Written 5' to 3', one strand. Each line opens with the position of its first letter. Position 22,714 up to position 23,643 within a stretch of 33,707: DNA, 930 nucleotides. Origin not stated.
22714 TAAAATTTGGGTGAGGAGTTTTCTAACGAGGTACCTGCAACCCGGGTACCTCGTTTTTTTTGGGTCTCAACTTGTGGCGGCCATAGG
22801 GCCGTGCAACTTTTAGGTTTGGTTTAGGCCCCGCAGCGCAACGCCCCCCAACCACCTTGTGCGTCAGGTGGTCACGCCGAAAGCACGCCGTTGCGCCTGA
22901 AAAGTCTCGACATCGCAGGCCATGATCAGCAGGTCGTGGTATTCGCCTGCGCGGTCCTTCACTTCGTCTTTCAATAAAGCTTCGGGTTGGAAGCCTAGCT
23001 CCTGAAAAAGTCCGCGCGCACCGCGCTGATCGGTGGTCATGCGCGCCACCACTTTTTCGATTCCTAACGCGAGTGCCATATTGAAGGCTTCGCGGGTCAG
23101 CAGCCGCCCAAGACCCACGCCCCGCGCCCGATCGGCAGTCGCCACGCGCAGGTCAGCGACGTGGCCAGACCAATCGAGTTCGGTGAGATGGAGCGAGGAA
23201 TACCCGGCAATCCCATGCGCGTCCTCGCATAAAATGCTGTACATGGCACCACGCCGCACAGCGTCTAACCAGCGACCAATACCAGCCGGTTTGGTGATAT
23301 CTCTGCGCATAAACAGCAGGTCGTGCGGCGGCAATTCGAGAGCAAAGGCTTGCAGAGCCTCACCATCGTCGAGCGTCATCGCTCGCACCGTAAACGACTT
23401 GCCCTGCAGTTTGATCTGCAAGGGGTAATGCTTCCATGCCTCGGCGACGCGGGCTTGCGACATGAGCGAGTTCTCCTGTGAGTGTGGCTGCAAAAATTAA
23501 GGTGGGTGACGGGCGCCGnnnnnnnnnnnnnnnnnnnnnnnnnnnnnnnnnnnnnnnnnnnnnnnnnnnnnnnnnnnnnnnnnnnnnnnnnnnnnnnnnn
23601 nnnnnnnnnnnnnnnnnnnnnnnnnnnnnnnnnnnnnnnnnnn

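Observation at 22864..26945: Bacillus-style (class IV-like) PHA synthase module in a high-GC genome: PadR regulator, phasin-like gene, hydrolase, short PhaR/E-like subunit, PhaC, GNAT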

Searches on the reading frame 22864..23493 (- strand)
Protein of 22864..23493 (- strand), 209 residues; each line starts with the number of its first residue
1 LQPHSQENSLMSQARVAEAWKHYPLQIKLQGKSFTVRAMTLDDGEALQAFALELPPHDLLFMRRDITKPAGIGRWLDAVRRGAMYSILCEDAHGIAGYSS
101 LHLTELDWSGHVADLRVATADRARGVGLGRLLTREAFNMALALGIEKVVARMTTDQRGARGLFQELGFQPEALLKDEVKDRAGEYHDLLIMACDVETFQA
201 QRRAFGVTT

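Call 3: search_protein_families(library=pfam, proteins=[window:22864-23493:-], max_evalue=0.01)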
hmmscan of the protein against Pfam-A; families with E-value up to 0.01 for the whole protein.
window:22864-23493:- (209 aa): 5 families
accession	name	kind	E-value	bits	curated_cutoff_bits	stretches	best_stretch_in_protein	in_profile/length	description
PF00583.31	Acetyltransf_1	-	1.6e-07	32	20.7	1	76-168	25-116/116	Acetyltransferase (GNAT) family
PF13508.13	Acetyltransf_7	-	2.7e-06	28.1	27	1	88-170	7-84/84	Acetyltransferase (GNAT) domain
PF13302.13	Acetyltransf_3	-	0.00031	21.9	25.4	1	36-169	4-138/138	Acetyltransferase (GNAT) domain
PF13673.13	Acetyltransf_10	-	0.0023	18.3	23.6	1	80-170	27-109/128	Acetyltransferase (GNAT) domain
PF08445.16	FR47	-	0.004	17.6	22.1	0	117-169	27-78/86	FR47-like protein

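Call 4: search_protein_families(library=ncbifam, proteins=[window:22864-23493:-], max_evalue=0.01)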
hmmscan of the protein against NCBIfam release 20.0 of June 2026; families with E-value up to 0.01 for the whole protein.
window:22864-23493:- (209 aa): 7 families
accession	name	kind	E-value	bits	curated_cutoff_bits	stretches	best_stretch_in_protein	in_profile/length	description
NF040503.1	resist_ArsN1a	equivalog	1.8e-07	31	170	1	72-191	37-155/159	arsinothricin resistance N-acetyltransferase ArsN1 family A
NF007527.0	PRK10140.1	equivalog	0.00062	19.7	236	1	84-192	52-159/162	N-acetyltransferase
NF005840.0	PRK07757.1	equivalog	0.0014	18.5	154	1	87-169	45-119/153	N-acetyltransferase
TIGR03226.1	PhnU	equivalog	0.0029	17.1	283.45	1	46-149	162-263/311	2-aminoethylphosphonate ABC transporter permease subunit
NF002959.0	PRK03624.1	equivalog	0.003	17.3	124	1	117-172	78-133/147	GNAT family acetyltransferase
TIGR01575.1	rimI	equivalog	0.0045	17.1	86.4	1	90-176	38-120/132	ribosomal protein S18-alanine N-acetyltransferase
NF040502.1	PPT_acetyltrans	equivalog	0.0084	15.8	300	0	113-195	87-168/183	phosphinothricin N-acetyltransferase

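Call 9: list_cluster_members(proteins=[window:22864-23493:-, window:23519-24634:-, window:24637-25023:-, window:25010-25885:-, window:25966-26400:-, window:26556-26945:+])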
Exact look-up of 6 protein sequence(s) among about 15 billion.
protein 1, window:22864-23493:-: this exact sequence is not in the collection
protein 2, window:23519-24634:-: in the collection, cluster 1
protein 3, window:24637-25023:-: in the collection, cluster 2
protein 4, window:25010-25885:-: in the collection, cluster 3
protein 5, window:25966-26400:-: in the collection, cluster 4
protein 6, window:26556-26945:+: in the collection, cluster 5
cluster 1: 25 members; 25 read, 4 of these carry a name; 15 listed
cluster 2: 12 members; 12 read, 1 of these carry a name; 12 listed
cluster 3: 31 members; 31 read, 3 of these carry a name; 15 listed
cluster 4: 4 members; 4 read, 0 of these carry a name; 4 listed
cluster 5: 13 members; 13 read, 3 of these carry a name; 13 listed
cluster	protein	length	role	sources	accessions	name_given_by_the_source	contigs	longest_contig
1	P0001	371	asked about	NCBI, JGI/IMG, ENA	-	-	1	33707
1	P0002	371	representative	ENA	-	-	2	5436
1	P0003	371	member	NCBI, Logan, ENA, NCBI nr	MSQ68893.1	MAG: alpha/beta fold hydrolase [Gammaproteobacteria bacterium] | alpha/beta fold hydrolase [Gammaproteobacteria bacterium]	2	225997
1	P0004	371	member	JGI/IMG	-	polyhydroxyalkanoate synthase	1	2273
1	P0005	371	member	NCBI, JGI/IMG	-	polyhydroxyalkanoate synthase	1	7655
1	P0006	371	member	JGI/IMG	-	polyhydroxyalkanoate synthase subunit PhaC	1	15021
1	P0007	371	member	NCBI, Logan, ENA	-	-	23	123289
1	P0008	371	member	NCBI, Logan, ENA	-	-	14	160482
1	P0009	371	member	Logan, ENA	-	-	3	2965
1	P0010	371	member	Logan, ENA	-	-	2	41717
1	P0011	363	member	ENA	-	-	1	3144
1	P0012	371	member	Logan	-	-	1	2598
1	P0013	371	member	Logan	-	-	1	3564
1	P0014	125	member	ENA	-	-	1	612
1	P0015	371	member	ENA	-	-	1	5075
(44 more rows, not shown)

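Call 31: search_solved_structures(query=window:22864-23493:-, max_evalue=1)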
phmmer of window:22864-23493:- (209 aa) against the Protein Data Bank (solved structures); distinct sequences matched with E-value up to 1: 37.
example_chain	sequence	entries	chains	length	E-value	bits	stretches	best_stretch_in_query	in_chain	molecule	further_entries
4j3g_A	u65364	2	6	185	1e-05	28.5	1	35-191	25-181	GCN5-related N-acetyltransferase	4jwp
2bl1_A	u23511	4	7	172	6.3e-05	25.9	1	73-196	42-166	PUTATIVE PHOSPHINOTHRICIN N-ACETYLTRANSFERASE PA4866 | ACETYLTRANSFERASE PA4866 FROM P. AERUGINOSA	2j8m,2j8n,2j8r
3ld2_A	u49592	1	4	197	0.00015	24.7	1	93-199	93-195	Putative acetyltransferase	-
1yvo_A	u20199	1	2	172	0.00018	24.4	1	74-196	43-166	conserved hypothetical protein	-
2ge3_A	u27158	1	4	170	0.0034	20.3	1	95-192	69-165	probable acetyltransferase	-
1vkc_A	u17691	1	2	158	0.0068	19.3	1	112-176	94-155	putative acetyl transferase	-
1vhs_A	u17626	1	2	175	0.007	19.2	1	112-194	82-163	similar to phosphinothricin acetyltransferase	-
2i79_A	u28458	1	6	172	0.011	18.6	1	95-191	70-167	Acetyltransferase, GNAT family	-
7kwq_A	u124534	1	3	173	0.019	17.9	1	100-189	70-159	Spermidine N(1)-acetyltransferase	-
4jxq_A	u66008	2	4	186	0.021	17.7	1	84-176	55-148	Acetyltransferase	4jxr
7kx2_A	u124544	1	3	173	0.022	17.6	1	100-188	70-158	Spermidine N(1)-acetyltransferase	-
2fe7_A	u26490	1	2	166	0.026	17.4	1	34-146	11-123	probable N-acetyltransferase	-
7kwh_A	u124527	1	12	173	0.028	17.3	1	97-188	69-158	Spermidine N(1)-acetyltransferase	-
8fv0_C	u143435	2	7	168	0.029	17.2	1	88-192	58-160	Diamine N-acetyltransferase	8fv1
7kwj_A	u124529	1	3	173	0.029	17.2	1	100-188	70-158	Spermidine N(1)-acetyltransferase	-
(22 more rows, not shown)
